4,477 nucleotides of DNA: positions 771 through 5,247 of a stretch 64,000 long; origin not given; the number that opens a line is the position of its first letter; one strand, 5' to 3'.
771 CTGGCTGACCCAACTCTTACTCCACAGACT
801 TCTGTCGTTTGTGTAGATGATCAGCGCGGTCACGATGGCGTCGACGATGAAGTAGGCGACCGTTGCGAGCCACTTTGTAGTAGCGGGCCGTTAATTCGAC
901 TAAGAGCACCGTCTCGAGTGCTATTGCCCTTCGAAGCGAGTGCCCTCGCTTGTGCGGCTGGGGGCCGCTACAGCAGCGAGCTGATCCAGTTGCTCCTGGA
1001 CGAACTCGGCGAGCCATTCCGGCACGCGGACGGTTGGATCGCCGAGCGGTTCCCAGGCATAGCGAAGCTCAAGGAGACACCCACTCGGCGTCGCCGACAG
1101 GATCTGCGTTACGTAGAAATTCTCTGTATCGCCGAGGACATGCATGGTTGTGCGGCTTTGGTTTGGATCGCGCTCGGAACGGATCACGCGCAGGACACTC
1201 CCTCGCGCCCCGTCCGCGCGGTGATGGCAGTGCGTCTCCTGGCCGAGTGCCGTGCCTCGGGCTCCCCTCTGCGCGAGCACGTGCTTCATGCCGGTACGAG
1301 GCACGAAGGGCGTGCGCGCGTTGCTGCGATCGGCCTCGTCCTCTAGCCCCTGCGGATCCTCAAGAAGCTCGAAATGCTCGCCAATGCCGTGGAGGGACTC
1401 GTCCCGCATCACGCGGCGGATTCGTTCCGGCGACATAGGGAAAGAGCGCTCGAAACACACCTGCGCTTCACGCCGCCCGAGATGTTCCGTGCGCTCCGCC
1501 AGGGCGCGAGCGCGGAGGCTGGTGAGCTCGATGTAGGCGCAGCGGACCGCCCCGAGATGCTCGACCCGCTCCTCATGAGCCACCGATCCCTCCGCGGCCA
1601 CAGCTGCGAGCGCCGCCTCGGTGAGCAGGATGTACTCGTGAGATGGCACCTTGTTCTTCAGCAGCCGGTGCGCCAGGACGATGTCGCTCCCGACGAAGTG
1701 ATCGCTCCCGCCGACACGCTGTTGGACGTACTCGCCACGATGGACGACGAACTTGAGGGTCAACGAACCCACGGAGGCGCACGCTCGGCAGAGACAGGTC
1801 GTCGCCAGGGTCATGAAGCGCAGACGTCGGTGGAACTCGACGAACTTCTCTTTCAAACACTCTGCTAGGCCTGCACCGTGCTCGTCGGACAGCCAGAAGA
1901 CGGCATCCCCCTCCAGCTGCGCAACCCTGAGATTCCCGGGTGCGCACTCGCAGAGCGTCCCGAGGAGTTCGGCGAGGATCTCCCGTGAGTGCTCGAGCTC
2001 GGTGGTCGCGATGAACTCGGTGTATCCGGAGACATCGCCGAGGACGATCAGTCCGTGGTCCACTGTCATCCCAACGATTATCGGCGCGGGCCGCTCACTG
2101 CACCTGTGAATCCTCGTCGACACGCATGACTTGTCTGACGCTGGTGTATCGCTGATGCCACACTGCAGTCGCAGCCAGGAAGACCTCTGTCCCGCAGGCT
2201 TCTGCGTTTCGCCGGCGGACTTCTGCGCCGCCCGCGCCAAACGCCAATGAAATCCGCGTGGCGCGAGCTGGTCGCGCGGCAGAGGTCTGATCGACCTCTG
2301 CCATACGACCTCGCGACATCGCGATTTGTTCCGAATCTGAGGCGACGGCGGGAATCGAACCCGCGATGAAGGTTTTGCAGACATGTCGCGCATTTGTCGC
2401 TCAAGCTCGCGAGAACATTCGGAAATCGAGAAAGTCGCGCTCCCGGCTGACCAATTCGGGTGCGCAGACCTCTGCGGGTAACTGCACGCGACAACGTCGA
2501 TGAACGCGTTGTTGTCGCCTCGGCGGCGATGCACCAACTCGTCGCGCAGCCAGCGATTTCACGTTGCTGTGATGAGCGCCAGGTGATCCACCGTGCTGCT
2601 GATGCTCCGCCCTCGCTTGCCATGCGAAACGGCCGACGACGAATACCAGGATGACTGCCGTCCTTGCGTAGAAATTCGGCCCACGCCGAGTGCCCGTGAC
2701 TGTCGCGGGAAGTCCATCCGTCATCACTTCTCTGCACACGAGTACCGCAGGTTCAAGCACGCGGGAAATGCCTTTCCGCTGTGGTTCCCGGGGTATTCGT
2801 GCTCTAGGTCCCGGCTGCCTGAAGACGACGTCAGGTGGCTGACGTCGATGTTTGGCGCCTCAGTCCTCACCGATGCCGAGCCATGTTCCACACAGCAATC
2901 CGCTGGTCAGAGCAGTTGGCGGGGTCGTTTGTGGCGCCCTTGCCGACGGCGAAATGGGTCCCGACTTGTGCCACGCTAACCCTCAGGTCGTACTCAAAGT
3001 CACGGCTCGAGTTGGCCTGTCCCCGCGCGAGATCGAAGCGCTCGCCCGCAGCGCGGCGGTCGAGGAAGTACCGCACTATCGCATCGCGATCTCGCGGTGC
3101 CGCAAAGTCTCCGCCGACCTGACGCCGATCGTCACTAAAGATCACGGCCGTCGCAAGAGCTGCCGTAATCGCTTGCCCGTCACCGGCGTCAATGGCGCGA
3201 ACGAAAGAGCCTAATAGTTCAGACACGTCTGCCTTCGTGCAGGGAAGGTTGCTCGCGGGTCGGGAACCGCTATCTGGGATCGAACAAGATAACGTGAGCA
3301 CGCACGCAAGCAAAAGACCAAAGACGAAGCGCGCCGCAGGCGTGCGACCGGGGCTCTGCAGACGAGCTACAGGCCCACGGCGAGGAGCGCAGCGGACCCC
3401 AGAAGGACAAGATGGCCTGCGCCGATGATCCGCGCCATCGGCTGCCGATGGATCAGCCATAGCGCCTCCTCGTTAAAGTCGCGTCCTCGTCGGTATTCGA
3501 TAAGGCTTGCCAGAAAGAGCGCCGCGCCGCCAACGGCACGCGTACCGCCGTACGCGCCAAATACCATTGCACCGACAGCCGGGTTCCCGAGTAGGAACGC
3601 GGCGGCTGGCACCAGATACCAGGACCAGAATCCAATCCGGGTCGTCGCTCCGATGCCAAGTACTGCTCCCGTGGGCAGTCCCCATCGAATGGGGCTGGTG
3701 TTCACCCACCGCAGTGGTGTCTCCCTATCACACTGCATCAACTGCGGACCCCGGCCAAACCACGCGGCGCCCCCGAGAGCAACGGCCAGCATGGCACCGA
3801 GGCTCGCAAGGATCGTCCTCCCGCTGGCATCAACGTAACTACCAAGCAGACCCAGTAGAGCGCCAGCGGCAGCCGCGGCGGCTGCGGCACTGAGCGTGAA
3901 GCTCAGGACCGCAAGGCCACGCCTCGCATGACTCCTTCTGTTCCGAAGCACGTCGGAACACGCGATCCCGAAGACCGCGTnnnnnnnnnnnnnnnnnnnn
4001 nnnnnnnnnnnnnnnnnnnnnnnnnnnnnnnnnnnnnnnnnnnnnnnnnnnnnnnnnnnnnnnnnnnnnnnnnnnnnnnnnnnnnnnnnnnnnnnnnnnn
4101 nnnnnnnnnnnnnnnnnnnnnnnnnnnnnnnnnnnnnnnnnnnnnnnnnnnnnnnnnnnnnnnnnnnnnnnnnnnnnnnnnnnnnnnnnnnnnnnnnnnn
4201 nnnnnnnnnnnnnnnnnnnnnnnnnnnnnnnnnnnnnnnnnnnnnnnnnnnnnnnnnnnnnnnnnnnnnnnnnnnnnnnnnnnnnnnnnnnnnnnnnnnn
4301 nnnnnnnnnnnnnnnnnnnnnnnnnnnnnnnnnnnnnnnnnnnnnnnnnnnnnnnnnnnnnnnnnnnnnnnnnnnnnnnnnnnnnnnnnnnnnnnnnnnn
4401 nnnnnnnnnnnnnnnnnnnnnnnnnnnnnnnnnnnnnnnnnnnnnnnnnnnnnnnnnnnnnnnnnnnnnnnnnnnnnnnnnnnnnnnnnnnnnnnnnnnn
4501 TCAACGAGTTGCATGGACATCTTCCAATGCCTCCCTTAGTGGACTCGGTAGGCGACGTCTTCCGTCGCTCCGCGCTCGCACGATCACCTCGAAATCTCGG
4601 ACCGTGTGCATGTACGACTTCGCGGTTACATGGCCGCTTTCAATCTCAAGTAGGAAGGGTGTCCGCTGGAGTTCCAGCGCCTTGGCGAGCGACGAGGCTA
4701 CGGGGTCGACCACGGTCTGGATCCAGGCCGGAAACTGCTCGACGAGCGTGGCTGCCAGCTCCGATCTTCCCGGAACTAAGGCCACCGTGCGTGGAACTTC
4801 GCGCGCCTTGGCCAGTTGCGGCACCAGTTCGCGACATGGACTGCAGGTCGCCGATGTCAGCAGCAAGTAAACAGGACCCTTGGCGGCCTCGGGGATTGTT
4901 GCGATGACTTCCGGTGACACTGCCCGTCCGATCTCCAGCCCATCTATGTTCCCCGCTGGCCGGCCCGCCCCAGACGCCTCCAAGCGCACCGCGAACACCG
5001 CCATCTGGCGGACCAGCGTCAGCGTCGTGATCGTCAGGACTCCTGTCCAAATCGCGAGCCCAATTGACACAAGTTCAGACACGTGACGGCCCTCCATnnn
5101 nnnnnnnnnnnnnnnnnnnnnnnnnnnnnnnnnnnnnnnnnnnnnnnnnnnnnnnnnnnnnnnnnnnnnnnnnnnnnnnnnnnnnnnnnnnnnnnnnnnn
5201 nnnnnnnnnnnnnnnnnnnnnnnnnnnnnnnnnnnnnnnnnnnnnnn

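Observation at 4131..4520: Cysteine-rich small secreted protein with an odd Cys count and a CC doublet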

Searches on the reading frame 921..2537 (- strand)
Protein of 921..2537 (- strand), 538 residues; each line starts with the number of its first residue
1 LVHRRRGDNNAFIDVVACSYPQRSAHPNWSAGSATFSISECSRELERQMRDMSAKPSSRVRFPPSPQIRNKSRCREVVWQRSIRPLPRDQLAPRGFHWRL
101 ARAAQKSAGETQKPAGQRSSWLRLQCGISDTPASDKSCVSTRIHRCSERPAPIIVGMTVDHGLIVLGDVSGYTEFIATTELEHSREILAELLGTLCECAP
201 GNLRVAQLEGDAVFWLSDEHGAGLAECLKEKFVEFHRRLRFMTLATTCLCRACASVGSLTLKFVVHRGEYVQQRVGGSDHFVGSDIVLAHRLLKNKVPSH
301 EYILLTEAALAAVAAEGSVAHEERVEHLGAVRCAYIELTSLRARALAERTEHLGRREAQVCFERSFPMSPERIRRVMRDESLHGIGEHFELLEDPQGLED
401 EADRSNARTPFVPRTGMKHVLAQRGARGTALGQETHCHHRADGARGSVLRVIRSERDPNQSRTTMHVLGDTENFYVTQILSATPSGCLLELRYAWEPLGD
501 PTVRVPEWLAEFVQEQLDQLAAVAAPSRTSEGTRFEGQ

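Call 3: search_protein_families(library=pfam, proteins=[window:921-2537:-], max_evalue=0.1)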
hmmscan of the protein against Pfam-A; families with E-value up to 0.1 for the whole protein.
window:921-2537:- (538 aa): 1 family
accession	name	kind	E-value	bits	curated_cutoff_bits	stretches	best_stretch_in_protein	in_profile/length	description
PF10851.13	DUF2652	-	1.5e-27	96.3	22.1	1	189-302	2-118/118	Protein of unknown function (DUF2652)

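Call 4: search_protein_families(library=ncbifam, proteins=[window:921-2537:-], max_evalue=0.1)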
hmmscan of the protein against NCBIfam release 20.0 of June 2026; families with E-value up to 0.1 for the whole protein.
window:921-2537:- (538 aa): 0 families

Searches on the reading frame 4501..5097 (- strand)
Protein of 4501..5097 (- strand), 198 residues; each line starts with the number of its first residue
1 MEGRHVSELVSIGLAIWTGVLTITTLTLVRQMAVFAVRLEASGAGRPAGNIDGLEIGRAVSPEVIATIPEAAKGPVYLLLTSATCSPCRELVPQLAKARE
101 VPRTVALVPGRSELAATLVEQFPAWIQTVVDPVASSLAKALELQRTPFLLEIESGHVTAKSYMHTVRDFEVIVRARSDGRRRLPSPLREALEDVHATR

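Call 3: search_protein_families(library=pfam, proteins=[window:4501-5097:-], max_evalue=0.1)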
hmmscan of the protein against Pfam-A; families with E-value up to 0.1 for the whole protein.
window:4501-5097:- (198 aa): 0 families

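Call 4: search_protein_families(library=ncbifam, proteins=[window:4501-5097:-], max_evalue=0.1)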
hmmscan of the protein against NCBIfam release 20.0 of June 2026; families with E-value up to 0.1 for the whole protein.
window:4501-5097:- (198 aa): 1 family
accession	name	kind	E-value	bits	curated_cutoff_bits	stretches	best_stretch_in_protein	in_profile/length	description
NF040769.1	SelL_rel_redox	subfamily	0.0088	15.7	120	1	84-149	36-106/173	SelL-related redox protein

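Call 97: search_solved_structures(query=A9, max_evalue=1)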
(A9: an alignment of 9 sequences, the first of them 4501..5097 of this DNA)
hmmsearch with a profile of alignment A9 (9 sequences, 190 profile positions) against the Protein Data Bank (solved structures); distinct sequences matched with E-value up to 1: 17.
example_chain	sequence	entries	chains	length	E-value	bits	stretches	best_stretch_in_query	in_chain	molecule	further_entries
9fov_A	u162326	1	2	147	0.042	16.5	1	67-152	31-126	Tryparedoxin, putative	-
7vu4_A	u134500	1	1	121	0.086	15.5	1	69-116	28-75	de novo design protein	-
4fyu_A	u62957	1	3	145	0.089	15.5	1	67-154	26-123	Thioredoxin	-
2vim_A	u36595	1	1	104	0.21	14.2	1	60-124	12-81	THIOREDOXIN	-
2yp6_A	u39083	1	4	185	0.23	14.2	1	46-121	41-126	THIOREDOXIN FAMILY PROTEIN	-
1xfl_A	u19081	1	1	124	0.23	14.1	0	110-165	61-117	Thioredoxin h1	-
1uvz_A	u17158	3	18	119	0.34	13.6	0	66-97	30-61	THIOREDOXIN | THIOREDOXIN, MITOCHONDRIAL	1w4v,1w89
5cwf_A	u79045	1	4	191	0.41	13.3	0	97-135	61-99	Designed helical repeat protein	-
3gl3_A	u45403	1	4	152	0.54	12.9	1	62-151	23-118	Putative Thiol:disulfide interchange protein DsbE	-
4hqz_A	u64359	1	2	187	0.61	12.8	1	62-121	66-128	Thioredoxin family protein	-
1fg4_A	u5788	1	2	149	0.61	12.8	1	61-146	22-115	TRYPAREDOXIN II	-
1o6j_A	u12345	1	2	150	0.61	12.7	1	61-146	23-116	TRYPAREDOXIN II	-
1o81_A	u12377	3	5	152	0.63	12.7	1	61-146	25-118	TRYPAREDOXIN II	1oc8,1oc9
6r2v_A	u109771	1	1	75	0.7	12.6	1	144-184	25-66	Nuclear transcription factor Y subunit A-6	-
2na9_A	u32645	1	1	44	0.82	12.3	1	5-39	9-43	Cytokine receptor common subunit beta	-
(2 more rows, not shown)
